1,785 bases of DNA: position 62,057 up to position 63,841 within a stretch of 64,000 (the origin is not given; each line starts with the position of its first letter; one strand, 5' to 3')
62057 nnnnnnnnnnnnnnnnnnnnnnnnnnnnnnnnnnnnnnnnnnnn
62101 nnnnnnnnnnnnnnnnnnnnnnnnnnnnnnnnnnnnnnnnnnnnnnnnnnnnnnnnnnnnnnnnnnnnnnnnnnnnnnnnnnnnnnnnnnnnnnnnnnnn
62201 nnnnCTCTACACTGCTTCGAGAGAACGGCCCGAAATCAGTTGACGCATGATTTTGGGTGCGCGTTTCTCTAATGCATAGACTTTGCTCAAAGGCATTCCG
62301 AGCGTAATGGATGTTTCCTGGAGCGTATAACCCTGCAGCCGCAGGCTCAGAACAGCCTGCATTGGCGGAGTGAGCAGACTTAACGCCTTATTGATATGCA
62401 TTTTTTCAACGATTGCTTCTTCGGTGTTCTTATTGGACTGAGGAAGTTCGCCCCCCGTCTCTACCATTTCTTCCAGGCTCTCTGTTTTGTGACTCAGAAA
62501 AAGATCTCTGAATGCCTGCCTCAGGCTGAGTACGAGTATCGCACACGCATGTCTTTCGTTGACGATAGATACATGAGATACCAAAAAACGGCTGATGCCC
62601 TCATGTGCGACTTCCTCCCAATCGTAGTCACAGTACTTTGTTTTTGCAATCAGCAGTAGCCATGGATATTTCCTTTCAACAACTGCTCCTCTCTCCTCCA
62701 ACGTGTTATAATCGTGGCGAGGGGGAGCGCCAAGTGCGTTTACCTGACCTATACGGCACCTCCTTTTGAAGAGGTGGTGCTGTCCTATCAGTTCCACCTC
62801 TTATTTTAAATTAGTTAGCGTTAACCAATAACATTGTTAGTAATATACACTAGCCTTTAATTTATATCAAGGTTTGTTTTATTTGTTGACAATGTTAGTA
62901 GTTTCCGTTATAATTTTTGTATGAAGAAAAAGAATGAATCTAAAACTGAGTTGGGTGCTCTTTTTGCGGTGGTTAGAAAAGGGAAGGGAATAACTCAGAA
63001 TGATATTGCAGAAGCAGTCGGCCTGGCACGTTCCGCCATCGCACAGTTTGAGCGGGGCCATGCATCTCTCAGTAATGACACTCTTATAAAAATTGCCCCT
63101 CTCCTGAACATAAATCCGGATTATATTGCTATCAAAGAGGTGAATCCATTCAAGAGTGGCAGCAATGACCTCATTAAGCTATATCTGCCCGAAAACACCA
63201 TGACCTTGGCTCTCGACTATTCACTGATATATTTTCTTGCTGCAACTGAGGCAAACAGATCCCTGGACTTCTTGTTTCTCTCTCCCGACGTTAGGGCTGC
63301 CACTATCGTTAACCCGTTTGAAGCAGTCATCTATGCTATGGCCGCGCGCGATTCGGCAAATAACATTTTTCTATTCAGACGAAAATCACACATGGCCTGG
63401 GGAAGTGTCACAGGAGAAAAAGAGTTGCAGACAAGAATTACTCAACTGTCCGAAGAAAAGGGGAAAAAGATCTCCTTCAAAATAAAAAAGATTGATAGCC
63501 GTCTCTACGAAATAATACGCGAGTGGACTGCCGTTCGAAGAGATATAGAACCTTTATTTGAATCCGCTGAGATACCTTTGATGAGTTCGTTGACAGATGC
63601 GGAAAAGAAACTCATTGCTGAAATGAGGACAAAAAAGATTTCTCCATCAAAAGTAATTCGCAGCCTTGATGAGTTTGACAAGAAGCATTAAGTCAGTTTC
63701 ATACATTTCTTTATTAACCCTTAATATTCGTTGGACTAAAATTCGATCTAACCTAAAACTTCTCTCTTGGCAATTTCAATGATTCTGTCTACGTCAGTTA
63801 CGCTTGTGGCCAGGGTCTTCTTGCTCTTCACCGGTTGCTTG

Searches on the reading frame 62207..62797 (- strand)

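Call 72: search_protein_families(library=pfam, proteins=[window:62207-62797:-], max_evalue=0.001)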
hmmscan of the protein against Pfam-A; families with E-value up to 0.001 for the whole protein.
window:62207-62797:- (196 aa): 2 families
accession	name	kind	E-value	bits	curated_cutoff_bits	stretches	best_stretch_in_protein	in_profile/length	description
PF04545.22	Sigma70_r4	-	7.1e-05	22.7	24.1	1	138-182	1-46/50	Sigma-70, region 4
PF08281.18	Sigma70_r4_2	-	0.00056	19.9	25.7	0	136-177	5-47/54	Sigma-70, region 4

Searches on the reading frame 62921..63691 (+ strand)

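Call 72: search_protein_families(library=pfam, proteins=[window:62921-63691:+], max_evalue=0.001)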
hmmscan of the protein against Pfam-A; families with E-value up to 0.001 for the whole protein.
window:62921-63691:+ (256 aa): 4 families
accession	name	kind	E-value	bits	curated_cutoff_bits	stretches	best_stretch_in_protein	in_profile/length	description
PF01381.28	HTH_3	-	2e-12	47.4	23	1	19-69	5-55/55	Helix-turn-helix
PF12844.13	HTH_19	-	2.7e-09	37.2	30.2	1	15-69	4-58/64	Helix-turn-helix domain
PF13560.12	HTH_31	-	9.7e-07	29.4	27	1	10-63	1-55/64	Helix-turn-helix domain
PF13443.12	HTH_26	-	0.00021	21.9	22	1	20-67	7-55/63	Cro/C1-type HTH DNA-binding domain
